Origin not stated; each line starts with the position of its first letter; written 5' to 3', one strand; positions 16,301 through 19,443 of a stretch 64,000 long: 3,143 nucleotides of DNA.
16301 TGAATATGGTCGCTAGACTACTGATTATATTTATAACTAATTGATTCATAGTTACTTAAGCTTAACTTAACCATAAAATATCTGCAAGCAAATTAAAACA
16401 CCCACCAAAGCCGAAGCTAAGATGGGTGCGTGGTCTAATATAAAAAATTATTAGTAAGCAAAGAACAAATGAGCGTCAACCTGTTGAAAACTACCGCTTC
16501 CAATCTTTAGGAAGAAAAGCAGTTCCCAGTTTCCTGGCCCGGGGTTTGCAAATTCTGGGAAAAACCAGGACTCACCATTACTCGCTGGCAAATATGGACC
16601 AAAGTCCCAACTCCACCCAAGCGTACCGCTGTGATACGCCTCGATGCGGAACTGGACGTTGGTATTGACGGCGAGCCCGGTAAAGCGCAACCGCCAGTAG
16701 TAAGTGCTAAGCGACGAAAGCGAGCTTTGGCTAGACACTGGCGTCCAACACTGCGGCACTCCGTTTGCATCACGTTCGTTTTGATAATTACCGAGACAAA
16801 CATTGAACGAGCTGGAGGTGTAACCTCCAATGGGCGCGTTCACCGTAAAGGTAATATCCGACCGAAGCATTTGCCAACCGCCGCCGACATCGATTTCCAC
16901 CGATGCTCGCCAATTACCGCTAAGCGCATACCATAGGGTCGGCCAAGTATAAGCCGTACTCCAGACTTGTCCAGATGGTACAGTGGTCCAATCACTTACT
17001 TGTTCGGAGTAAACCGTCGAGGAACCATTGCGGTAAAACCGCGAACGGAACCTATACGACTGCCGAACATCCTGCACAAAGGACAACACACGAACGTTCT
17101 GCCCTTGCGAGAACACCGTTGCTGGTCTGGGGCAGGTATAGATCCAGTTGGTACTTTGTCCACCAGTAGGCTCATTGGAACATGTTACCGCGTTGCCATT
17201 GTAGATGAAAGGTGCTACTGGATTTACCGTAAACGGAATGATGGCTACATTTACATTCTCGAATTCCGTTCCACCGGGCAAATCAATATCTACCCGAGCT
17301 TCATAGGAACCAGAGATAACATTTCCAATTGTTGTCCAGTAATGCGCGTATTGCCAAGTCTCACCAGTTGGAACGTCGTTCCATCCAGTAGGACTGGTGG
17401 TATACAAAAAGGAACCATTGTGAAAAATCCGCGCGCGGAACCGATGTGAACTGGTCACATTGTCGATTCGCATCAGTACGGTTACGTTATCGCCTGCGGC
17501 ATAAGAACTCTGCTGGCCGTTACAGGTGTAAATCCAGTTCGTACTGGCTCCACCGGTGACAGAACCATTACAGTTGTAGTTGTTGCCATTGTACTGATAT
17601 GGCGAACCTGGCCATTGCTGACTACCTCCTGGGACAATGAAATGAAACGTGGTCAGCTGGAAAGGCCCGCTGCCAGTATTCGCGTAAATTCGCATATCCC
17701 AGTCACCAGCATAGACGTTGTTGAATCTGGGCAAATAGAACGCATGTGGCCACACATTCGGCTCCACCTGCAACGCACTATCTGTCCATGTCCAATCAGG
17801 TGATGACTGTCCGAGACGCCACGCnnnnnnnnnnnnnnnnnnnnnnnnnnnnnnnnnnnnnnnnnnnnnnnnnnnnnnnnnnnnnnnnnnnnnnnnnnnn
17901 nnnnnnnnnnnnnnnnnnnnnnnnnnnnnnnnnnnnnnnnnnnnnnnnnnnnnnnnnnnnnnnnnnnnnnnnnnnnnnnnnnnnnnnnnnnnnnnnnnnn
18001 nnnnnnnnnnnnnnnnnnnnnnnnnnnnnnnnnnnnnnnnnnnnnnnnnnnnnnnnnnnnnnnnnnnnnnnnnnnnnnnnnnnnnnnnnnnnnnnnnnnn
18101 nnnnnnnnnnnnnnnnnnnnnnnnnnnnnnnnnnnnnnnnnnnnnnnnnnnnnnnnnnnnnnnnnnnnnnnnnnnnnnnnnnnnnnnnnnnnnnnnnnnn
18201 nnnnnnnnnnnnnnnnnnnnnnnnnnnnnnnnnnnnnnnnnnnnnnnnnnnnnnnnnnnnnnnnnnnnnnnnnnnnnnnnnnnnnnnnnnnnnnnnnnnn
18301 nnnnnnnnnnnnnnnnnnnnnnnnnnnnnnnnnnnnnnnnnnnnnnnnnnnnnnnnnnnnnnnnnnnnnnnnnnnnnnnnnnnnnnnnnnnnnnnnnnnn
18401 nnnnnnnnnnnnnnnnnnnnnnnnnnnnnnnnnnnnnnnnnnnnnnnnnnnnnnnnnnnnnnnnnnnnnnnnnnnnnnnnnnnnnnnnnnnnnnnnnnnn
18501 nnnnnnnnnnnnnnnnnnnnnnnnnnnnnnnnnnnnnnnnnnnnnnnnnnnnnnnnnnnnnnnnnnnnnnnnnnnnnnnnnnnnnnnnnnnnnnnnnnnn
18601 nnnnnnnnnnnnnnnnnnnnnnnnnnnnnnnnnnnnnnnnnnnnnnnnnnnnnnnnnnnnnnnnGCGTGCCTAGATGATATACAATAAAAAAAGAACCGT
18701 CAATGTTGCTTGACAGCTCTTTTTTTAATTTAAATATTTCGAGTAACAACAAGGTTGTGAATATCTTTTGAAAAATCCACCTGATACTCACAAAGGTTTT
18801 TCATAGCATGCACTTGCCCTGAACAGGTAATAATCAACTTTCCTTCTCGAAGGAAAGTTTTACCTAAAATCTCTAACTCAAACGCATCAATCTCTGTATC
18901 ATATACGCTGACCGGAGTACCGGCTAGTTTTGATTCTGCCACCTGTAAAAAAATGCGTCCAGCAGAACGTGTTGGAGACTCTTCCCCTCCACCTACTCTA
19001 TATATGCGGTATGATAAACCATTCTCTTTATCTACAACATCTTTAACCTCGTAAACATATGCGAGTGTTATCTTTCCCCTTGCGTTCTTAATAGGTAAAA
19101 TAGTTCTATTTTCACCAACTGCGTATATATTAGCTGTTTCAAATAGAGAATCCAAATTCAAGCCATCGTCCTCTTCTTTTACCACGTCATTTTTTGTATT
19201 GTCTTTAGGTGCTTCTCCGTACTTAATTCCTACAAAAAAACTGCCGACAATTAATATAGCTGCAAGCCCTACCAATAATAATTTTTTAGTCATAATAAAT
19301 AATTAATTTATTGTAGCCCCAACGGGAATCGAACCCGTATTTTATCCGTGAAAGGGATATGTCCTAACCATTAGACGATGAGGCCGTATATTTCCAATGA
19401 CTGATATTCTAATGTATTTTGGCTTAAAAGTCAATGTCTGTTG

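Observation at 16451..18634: High-GC lipoprotein M15/LAS zinc peptidase with three tandem Cys-loop repeats, likely horizontally acquired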

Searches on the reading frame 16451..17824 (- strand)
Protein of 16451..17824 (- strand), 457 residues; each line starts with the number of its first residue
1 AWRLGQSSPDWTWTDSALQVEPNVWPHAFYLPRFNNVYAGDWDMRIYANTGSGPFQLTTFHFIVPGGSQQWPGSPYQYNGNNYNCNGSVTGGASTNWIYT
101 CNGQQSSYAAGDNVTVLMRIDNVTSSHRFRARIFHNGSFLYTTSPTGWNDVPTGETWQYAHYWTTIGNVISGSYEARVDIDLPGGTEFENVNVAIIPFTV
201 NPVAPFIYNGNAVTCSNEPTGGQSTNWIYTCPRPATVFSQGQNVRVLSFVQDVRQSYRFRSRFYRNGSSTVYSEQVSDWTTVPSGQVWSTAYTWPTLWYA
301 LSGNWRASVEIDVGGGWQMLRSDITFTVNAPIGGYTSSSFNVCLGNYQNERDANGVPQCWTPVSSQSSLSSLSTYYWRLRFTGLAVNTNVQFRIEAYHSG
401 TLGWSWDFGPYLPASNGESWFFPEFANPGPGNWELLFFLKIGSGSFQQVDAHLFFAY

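Call 82: search_dna_similar(query=window:16451-17824:-, collection=phages, mode=protein, max_evalue=0.001, max_rows=10)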
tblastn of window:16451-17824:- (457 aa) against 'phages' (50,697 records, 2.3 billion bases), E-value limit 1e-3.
No match.

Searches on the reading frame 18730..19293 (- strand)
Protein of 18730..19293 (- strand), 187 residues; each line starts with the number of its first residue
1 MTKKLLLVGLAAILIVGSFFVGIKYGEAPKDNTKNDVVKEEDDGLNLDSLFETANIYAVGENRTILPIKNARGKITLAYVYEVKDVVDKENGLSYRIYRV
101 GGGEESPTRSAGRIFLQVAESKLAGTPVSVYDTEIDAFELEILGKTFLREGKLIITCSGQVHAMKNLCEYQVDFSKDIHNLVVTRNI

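Call 43: search_protein_families(library=pfam, proteins=[window:18730-19293:-], max_evalue=0.001)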
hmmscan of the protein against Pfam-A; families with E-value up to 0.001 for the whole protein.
window:18730-19293:- (187 aa): 0 families

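Call 73: find_related_loci(query=A8, collection=metagenome_contigs, flank=4000)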
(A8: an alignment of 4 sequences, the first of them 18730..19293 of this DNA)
Query A8 (187 aa) in metagenome_contigs; peptide patterns used: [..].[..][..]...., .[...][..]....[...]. (x = any residue, [..] = any of these).
600 stretches matched a pattern (row limit reached: there are more); 1 encode a relative of the query (tblastn E <= 1e-3); 1 distinct loci.
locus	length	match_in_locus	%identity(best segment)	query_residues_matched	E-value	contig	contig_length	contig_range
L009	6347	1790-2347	63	1-187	5e-67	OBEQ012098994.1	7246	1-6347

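Call 74: find_homologous_proteins(query=window:18730-19293:-, max_evalue=0.001)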
Query window:18730-19293:- (187 aa): 9 proteins with E <= 0.001 among 213 candidates.
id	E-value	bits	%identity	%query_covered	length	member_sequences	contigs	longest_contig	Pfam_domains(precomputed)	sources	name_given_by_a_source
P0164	3.4e-116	403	100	100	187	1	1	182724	-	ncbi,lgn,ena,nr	ncbi:MAG: hypothetical protein G01um101413_703 [Parcubacteria group bacterium Gr01-1014_13]|nr:MAG: 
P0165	2.6e-66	241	65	100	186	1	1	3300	-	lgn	-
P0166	4.1e-66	240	63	100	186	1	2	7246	-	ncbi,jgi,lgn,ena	-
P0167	2.9e-55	205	59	100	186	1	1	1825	-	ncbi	-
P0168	4.2e-52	195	51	99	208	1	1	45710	-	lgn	-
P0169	7.8e-52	194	56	99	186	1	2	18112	-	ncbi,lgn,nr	ncbi:MAG: hypothetical protein HYT15_00125 [Candidatus Magasanikbacteria bacterium]|nr:hypothetical 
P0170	8.4e-50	187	50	92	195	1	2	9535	-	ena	-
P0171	1.4e-41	160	48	100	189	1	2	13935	-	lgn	-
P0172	7.8e-33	132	43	98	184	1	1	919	-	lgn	-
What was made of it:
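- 18730..19293 (-): Partner gene, 187 aa. It has an N-terminal transmembrane anchor and two conserved Cys, and its function is unknown. It is found immediately upstream of every VldE-head family member examined. The family has 9 clusters (call 74).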

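Call 75: find_encoding_contigs(protein=P0168, flank=6000, max_places=1)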
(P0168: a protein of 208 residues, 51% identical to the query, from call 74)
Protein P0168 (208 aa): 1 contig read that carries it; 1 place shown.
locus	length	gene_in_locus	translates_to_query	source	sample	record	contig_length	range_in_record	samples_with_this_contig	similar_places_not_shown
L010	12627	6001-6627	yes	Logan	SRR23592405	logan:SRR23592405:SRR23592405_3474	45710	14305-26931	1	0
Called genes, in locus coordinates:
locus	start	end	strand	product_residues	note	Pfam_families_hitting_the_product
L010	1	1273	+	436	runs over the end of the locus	PF00817:IMS, PF11799:IMS_C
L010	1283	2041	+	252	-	-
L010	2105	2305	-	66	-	-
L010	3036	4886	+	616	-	PF00580:UvrD-helicase, PF13604:AAA_30 (faint), PF13245:AAA_19, PF13361:UvrD_C (weak), PF01443:Viral_helicase1 (weak), PF13538:UvrD_C_2 (faint)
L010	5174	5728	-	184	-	-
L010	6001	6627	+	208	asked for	-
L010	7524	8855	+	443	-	-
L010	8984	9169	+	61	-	-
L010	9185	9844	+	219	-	-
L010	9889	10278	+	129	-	-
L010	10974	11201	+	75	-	-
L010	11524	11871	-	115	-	PF00453:Ribosomal_L20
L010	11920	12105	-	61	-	PF01632:Ribosomal_L35p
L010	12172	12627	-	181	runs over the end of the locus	PF05198:IF3_N, PF00707:IF3_C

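Call 76: find_encoding_contigs(protein=P0170, flank=6000, max_places=1)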
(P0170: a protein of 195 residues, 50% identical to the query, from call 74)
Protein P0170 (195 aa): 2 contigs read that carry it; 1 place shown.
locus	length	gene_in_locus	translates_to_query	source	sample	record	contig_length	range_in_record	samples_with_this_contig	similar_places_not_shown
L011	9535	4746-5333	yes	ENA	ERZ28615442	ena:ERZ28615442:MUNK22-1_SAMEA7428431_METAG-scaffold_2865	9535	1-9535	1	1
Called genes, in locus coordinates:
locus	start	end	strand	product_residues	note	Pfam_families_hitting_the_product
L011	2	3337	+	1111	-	?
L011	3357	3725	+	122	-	-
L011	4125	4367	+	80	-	-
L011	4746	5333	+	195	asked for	-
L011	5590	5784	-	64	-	-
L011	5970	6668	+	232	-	-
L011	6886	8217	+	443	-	-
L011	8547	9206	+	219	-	-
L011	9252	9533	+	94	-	?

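Call 79: search_solved_structures(query=A7, max_evalue=10)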
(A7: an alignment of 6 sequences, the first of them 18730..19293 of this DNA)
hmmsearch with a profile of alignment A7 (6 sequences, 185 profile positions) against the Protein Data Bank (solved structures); distinct sequences matched with E-value up to 10: 5.
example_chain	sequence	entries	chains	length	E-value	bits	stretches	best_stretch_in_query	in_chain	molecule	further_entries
7on7_A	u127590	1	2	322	0.00021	24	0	97-129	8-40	SAKe6BE-L2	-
3gyz_A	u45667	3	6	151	0.32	13.6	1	67-118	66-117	Chaperone protein ipgC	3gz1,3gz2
3ks2_A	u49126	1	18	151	0.33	13.6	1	67-118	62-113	Chaperone protein ipgC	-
6scb_A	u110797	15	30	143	0.33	13.5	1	67-118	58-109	Chaperone protein IpgC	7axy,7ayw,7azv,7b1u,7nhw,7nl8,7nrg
2rad_A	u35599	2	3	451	1.1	11.9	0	30-73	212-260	Succinoglycan biosynthesis protein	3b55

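Call 80: search_protein_families(library=phrogs, proteins=[window:18730-19293:-], max_evalue=0.01)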
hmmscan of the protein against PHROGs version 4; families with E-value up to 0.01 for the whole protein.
window:18730-19293:- (187 aa): 0 families
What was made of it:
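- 18730..19293 (-): No Pfam, PHROG or PDB match (calls 43, 79, 80).
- The partner has no detectable homology to any known immunity or inhibitor family (calls 43, 79, 80).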
